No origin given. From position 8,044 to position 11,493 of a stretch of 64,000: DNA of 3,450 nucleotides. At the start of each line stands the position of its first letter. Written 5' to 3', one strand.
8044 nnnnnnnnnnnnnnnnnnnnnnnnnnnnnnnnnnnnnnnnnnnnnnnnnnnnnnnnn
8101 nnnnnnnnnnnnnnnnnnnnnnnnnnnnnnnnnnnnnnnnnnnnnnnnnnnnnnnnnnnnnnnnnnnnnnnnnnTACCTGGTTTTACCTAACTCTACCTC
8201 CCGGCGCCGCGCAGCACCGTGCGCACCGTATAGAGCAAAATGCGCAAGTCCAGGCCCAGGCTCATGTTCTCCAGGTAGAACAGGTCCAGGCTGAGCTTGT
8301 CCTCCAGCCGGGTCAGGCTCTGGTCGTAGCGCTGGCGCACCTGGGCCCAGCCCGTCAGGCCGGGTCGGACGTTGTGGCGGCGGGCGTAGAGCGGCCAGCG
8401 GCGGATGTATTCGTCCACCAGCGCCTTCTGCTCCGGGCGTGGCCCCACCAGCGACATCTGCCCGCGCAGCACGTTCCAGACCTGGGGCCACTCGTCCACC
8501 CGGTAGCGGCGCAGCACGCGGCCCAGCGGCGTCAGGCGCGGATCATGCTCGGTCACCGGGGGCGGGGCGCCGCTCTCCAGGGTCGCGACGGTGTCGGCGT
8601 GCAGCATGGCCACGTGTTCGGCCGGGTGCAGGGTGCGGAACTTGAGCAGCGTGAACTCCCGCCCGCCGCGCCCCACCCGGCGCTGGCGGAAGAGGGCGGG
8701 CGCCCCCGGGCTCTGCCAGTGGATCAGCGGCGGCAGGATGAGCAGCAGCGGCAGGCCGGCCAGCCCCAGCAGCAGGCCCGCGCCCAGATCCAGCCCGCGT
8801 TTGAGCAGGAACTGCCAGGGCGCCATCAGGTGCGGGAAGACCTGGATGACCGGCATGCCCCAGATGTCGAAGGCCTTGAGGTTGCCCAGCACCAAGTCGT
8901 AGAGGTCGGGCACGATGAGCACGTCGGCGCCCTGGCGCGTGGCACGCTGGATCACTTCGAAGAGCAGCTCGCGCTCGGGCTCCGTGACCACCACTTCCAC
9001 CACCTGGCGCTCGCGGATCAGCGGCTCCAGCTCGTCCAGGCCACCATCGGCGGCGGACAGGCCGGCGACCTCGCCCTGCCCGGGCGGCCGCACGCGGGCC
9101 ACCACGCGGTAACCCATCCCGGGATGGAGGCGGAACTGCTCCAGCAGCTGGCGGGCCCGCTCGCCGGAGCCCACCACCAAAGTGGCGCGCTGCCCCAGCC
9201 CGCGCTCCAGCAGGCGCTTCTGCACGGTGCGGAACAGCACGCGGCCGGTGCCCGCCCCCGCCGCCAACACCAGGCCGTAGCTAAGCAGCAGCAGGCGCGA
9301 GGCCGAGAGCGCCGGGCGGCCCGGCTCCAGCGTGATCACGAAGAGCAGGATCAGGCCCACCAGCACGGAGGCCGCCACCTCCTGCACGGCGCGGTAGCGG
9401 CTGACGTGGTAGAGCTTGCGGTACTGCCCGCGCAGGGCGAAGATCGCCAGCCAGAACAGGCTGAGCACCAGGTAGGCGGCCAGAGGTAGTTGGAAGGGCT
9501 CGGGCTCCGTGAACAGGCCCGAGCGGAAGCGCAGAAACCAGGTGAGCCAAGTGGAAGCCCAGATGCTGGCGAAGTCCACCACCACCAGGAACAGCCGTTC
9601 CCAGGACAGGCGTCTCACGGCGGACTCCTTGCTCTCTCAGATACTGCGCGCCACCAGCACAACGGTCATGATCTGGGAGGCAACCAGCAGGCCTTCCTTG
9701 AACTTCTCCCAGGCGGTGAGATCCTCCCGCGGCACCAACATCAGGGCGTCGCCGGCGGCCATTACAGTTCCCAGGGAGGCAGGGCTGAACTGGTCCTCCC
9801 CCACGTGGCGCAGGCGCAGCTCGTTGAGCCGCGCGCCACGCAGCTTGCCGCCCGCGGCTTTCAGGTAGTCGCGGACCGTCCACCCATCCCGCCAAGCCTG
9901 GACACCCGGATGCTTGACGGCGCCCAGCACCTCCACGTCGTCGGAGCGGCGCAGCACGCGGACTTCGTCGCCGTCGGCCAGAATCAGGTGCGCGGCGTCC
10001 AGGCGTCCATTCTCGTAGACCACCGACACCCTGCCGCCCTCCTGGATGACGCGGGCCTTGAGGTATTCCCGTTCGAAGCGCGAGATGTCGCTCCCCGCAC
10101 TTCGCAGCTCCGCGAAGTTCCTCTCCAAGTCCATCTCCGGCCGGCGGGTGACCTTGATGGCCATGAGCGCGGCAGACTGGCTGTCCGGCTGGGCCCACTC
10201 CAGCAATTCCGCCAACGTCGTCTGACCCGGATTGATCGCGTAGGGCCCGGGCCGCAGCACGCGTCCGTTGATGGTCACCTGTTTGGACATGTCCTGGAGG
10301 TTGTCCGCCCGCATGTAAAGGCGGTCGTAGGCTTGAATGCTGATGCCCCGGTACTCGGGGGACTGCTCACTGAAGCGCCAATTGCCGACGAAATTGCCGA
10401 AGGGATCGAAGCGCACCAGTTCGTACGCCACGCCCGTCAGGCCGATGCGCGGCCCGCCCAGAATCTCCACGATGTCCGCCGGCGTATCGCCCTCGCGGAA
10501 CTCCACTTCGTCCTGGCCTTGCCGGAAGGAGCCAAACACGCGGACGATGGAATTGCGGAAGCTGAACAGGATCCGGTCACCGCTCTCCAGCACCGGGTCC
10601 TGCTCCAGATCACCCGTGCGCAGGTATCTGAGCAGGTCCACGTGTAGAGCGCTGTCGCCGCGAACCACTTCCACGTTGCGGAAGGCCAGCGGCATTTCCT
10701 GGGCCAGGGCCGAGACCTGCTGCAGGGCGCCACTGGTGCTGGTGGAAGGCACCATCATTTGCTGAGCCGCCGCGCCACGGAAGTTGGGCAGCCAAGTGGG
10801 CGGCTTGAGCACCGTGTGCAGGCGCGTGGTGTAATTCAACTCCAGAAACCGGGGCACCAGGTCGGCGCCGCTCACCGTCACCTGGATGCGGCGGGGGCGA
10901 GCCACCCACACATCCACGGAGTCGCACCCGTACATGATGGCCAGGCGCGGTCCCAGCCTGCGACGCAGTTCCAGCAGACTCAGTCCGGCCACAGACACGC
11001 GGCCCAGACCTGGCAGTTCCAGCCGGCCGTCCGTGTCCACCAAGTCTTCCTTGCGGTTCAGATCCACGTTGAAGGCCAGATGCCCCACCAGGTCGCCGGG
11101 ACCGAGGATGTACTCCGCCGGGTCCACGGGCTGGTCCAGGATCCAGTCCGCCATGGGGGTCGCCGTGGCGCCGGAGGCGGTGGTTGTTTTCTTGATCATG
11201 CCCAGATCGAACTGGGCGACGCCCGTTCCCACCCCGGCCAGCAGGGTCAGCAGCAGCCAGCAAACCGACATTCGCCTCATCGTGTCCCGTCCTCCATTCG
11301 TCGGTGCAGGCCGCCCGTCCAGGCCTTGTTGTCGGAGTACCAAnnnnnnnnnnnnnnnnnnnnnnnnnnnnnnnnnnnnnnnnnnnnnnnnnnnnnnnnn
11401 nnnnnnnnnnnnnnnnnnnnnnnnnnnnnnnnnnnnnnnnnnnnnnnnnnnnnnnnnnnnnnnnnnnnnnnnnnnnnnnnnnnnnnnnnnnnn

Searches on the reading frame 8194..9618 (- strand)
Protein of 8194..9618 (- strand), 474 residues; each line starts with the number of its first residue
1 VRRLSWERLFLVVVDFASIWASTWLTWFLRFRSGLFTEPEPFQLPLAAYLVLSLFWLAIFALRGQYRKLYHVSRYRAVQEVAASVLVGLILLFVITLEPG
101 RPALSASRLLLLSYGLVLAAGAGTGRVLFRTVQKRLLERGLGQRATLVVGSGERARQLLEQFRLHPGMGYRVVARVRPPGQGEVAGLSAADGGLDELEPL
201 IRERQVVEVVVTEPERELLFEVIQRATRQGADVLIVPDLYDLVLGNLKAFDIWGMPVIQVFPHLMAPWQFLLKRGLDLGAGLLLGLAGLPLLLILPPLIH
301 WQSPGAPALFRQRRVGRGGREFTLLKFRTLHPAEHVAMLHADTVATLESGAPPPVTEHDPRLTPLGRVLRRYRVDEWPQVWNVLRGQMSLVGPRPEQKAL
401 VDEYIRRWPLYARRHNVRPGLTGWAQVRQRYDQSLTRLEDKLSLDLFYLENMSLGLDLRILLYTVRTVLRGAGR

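Call 28: search_protein_families(library=pfam, proteins=[window:8194-9618:-], max_evalue=0.001)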
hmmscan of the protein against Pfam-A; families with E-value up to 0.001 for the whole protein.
window:8194-9618:- (474 aa): 2 families
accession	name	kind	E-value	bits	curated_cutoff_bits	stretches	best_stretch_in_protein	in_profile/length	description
PF02397.22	Bac_transf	-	2.4e-54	184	27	1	273-469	1-178/179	Bacterial sugar transferase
PF13727.12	CoA_binding_3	-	2.1e-08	34.8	25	1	63-237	3-175/175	CoA-binding domain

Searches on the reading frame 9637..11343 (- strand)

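Call 28: search_protein_families(library=pfam, proteins=[window:9637-11343:-], max_evalue=0.001)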
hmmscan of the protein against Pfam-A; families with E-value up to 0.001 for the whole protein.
window:9637-11343:- (568 aa): 3 families
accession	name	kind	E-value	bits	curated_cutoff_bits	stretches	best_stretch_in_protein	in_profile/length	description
PF22461.2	SLBB_2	-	1e-09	38.8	27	0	354-402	1-53/79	SLBB domain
PF10531.15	SLBB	-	6e-09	36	27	1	470-514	2-46/55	SLBB domain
PF02563.21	Poly_export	-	8.9e-09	35.9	28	1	75-138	4-66/77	Polysaccharide biosynthesis/export protein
